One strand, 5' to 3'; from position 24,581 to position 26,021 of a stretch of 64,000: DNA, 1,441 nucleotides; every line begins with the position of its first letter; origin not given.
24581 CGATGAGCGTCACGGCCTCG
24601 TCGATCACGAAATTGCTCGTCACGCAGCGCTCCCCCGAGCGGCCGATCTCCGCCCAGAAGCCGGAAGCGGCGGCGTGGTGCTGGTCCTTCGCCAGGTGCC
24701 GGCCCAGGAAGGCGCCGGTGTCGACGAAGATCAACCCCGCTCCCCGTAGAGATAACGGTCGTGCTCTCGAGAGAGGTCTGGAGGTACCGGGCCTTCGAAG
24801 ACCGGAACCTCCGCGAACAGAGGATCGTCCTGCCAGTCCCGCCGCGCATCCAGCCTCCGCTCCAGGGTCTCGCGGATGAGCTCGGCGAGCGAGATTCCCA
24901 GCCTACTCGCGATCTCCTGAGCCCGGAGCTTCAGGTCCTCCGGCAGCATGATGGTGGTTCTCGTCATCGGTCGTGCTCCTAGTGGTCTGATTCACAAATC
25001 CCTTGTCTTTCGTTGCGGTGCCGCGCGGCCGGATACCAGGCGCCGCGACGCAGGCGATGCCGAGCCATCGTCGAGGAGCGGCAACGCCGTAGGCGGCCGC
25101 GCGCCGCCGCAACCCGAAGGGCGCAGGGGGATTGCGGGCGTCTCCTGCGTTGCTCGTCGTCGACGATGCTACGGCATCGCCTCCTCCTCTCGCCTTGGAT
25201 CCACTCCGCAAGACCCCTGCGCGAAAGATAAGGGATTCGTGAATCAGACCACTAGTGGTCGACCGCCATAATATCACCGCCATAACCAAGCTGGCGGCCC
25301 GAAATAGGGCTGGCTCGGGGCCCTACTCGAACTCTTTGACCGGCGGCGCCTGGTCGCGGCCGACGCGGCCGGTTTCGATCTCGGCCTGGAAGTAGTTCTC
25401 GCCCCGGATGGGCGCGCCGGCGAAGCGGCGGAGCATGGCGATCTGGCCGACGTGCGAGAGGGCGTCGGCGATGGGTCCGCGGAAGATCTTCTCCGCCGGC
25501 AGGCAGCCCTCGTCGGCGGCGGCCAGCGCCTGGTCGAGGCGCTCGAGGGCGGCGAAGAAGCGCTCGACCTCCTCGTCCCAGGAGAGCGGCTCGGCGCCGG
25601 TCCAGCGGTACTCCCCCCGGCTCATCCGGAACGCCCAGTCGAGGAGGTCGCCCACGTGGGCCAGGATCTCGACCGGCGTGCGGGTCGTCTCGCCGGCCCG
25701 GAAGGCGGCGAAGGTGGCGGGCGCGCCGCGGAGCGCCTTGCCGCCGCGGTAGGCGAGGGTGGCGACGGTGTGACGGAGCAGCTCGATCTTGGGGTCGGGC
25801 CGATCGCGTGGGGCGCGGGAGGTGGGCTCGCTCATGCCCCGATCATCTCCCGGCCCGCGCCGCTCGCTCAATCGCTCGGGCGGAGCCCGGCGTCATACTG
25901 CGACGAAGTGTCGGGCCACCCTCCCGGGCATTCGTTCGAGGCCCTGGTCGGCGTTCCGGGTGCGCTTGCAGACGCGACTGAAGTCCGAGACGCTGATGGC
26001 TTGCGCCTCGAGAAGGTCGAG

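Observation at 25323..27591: HTH/ImmA-IrrE metallopeptidase regulator upstream of PIN-like and DinB-like genes: candidate regulated defence or stress module, next to vapBC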

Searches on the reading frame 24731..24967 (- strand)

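Call 3: search_protein_families(library=pfam, proteins=[window:24731-24967:-], max_evalue=0.1)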
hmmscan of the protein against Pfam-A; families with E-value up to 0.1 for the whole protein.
window:24731-24967:- (78 aa): 5 families
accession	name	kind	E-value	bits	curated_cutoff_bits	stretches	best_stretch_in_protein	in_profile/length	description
PF01402.27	RHH_1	-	0.00093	19.5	20.5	1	3-40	1-38/39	Ribbon-helix-helix protein, copG family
PF07704.17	PSK_trans_fac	-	0.001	20.4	28.3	1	16-77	14-79/82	Rv0623-like transcription factor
PF19807.5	DUF6290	-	0.029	15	27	1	1-40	1-40/72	Family of unknown function (DUF6290)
PF07878.17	RHH_5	-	0.041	14.1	26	1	1-35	1-35/43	CopG-like RHH_1 or ribbon-helix-helix domain, RHH_5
PF12651.13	RHH_3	-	0.092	13.2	21.6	0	2-36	3-37/44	Ribbon-helix-helix domain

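Call 66: search_protein_families(library=padloc, proteins=[window:24731-24967:-], max_evalue=1)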
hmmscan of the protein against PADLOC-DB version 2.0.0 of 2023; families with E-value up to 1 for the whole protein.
window:24731-24967:- (78 aa): 0 families

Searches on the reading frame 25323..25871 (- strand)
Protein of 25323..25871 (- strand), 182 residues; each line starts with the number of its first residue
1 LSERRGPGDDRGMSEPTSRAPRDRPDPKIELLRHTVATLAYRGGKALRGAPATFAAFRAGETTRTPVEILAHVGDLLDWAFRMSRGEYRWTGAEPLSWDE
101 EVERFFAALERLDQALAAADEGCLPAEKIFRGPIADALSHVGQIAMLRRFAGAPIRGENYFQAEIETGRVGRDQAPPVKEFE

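Call 3: search_protein_families(library=pfam, proteins=[window:25323-25871:-], max_evalue=0.1)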
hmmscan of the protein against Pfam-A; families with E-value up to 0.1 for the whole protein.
window:25323-25871:- (182 aa): 1 family
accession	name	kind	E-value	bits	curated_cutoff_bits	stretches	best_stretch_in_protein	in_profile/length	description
PF12867.12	DinB_2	-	0.0023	18.8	24.8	1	46-131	12-102/128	DinB superfamily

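Call 6: search_protein_families(library=pfam, proteins=[window:25326-25835:-], max_evalue=1)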
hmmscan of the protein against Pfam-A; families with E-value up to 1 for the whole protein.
seq(170 aa): 1 family
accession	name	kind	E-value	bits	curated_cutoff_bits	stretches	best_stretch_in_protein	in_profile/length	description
PF12867.12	DinB_2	-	0.0019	19.1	24.8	1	34-119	12-102/128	DinB superfamily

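Call 7: search_protein_families(library=padloc, proteins=[window:25326-25835:-], max_evalue=1)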
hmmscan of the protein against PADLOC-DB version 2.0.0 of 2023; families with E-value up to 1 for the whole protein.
seq(170 aa): 0 families

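Call 8: search_protein_families(library=ncbifam, proteins=[window:25326-25835:-], max_evalue=1)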
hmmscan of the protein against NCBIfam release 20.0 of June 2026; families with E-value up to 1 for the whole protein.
seq(170 aa): 0 families

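Call 21: find_homologous_proteins(query=window:25326-25835:-)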
Query seq(170 aa) (170 aa): 7953 proteins with E <= 0.001 among 8000 candidates; the best 120 are listed.
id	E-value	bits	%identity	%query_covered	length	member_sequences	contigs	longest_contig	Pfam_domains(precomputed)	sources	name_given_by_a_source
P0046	7.1e-108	376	100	100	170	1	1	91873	-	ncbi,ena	-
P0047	4.4e-88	312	85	99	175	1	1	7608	-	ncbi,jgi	-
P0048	1.3e-85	304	82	100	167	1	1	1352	-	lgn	-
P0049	2.3e-85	303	84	98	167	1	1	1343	-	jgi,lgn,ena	-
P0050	1.7e-83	297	81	100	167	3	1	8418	-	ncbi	-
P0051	4.0e-82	292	84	93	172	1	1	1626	-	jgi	jgi:hypothetical protein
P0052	9.1e-81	288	77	100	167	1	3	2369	-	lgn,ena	-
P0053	7.3e-80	285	78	93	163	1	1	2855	-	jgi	-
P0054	7.8e-80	285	79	100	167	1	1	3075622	-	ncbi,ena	-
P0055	2.2e-79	283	76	95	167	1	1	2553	-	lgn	-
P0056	8.8e-79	281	75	100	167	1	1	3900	-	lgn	-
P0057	9.1e-79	281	76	91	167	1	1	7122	-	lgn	-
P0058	1.2e-78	281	78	94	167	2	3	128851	-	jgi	jgi:hypothetical protein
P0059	1.4e-78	281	79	95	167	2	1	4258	-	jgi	jgi:hypothetical protein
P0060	3.2e-78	279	77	92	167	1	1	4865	-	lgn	-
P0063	1.7e-75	271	79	93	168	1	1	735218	-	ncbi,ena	-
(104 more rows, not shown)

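Call 22: find_encoding_contigs(protein=P0046, flank=8000, max_places=2)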
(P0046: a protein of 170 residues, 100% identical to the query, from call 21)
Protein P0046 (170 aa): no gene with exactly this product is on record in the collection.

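Call 23: find_encoding_contigs(protein=P0054, flank=5000, max_places=2)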
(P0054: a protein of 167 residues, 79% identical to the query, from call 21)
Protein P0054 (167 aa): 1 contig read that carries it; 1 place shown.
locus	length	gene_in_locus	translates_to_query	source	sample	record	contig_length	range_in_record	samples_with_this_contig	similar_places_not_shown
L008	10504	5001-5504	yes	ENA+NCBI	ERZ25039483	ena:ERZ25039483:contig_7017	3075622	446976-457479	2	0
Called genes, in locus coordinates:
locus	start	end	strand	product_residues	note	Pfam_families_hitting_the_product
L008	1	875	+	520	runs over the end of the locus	PF12072:RNase_Y_N, PF00013:KH_1 (weak), PF01966:HD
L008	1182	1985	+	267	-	PF00149:Metallophos, PF13277:YmdB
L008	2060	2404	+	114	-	-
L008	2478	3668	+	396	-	PF07642:BBP2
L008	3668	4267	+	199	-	PF27139:Aq_1264_TM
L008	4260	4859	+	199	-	-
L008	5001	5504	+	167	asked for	-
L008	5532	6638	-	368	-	PF02661:Fic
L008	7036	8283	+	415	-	-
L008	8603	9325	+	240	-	PF01381:HTH_3 (weak), PF13560:HTH_31 (weak)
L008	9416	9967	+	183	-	-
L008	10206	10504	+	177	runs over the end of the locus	-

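Call 24: find_encoding_contigs(protein=P0063, flank=5000, max_places=2)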
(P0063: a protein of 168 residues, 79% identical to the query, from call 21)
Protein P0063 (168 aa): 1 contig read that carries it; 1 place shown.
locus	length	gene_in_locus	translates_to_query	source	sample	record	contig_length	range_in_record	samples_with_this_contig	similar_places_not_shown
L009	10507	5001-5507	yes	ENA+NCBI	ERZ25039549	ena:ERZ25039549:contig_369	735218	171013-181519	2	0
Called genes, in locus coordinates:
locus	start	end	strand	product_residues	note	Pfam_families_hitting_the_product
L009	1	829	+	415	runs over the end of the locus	PF01569:PAP2, PF22778:VCPO_2nd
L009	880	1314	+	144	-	PF00903:Glyoxalase, PF22677:Ble-like_N (faint), PF18029:Glyoxalase_6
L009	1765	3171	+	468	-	PF00756:Esterase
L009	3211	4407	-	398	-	PF00083:Sugar_tr (faint), PF07690:MFS_1, PF05977:MFS_3, PF07690:MFS_1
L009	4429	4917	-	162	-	PF05163:DinB, PF12867:DinB_2 (weak)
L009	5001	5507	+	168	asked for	-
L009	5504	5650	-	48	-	-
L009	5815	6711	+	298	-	-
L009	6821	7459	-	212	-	PF00072:Response_reg, PF08281:Sigma70_r4_2 (weak), PF00196:GerE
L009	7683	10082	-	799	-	PF12704:MacB_PCD, PF02687:FtsX, PF12704:MacB_PCD, PF02687:FtsX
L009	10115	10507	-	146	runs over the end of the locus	PF07883:Cupin_2 (weak)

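Call 52: find_encoding_contigs(protein=P0047, flank=8000, max_places=2)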
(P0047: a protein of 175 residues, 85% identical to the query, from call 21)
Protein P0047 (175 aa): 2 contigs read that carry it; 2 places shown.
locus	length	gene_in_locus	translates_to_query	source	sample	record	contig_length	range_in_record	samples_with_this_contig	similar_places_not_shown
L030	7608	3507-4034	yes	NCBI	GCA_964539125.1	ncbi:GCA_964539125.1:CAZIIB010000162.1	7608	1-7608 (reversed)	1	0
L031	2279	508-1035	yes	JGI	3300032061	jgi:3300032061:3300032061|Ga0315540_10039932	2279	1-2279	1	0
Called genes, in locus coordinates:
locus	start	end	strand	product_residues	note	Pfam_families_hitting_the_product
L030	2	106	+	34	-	?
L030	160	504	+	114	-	-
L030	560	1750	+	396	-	PF07642:BBP2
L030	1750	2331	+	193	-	PF27139:Aq_1264_TM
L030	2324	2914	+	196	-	-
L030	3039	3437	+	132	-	-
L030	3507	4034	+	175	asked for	-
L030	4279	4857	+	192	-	-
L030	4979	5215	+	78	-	PF01402:RHH_1 (weak)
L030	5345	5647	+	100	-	PF01381:HTH_3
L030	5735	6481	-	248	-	PF00535:Glycos_transf_2, PF13641:Glyco_tranf_2_3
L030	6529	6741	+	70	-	-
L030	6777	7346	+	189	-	PF09411:PagL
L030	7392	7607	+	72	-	?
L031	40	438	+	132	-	-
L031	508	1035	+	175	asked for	-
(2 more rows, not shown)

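Call 53: find_encoding_contigs(protein=P0050, flank=8000, max_places=2)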
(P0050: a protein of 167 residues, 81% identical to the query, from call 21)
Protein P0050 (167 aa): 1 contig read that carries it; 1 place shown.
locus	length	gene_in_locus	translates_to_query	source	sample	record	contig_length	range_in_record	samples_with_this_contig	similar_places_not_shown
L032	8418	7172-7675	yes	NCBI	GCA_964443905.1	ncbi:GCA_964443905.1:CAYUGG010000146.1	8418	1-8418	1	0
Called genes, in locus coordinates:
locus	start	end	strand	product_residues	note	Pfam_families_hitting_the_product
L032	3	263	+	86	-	?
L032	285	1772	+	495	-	PF11376:DUF3179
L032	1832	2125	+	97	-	PF05164:ZapA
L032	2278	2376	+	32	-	-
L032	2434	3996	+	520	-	PF12072:RNase_Y_N, PF00013:KH_1 (weak), PF01966:HD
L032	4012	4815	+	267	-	PF00149:Metallophos (weak), PF13277:YmdB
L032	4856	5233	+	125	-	-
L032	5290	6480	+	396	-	PF07642:BBP2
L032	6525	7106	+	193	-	-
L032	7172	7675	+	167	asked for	-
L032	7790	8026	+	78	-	-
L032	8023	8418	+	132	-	?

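Call 62: predict_structure(alignment_id=A4)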
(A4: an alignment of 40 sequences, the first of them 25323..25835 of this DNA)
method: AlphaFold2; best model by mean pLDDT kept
length: 170 residues; sequences in the alignment: 40
mean_pLDDT: 86.5   pTM: 0.77
mean pLDDT of the five models: 86.5, 86.5, 85.2, 85.1, 83.9
residues with pLDDT >= 90: 123; 70-90: 10; 50-70: 24; < 50: 13
segments of 3 or more residues with pLDDT < 50: 147-156
pLDDT, mean of each block of 10 residues (from residue 1): 59 90 97 91 95 98 98 97 97 98 96 97 98 94 62 49 53
secondary structure, 60 per line:
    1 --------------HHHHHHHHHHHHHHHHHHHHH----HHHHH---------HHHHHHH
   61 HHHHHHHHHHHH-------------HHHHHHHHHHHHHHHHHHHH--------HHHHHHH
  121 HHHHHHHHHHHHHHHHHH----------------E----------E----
elements in order: H15-35 H40-44 H54-72 H86-105 H114-138

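Call 70: list_cluster_members(proteins=[P0046, P0047, P0050, P0054, P0001, P0021, P0028])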
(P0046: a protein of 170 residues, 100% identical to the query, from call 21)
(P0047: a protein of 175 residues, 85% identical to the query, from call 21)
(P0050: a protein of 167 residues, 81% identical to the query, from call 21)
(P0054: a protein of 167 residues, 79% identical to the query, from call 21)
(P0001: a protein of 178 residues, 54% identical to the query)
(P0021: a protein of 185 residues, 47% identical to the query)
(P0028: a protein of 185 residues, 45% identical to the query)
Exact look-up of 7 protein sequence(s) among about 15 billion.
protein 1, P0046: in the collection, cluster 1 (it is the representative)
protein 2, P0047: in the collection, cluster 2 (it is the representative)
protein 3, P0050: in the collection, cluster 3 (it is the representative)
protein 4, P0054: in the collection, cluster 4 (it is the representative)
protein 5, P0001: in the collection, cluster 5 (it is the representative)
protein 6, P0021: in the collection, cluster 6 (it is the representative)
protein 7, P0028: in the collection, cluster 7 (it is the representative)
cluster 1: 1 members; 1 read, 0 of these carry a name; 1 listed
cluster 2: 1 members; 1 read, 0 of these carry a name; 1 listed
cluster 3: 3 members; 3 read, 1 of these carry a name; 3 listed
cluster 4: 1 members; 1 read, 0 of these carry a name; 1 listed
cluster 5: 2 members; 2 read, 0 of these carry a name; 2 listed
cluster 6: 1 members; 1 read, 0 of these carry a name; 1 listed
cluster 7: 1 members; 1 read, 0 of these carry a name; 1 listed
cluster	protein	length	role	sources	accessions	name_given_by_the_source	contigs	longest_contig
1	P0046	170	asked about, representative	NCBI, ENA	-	-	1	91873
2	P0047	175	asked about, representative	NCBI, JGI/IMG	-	-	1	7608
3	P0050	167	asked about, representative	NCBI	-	-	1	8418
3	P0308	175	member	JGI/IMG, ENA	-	hypothetical protein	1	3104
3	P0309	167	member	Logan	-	-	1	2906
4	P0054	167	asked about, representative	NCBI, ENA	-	-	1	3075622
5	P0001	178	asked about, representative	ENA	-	-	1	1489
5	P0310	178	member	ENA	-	-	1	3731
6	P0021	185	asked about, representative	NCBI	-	-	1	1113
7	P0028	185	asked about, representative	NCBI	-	-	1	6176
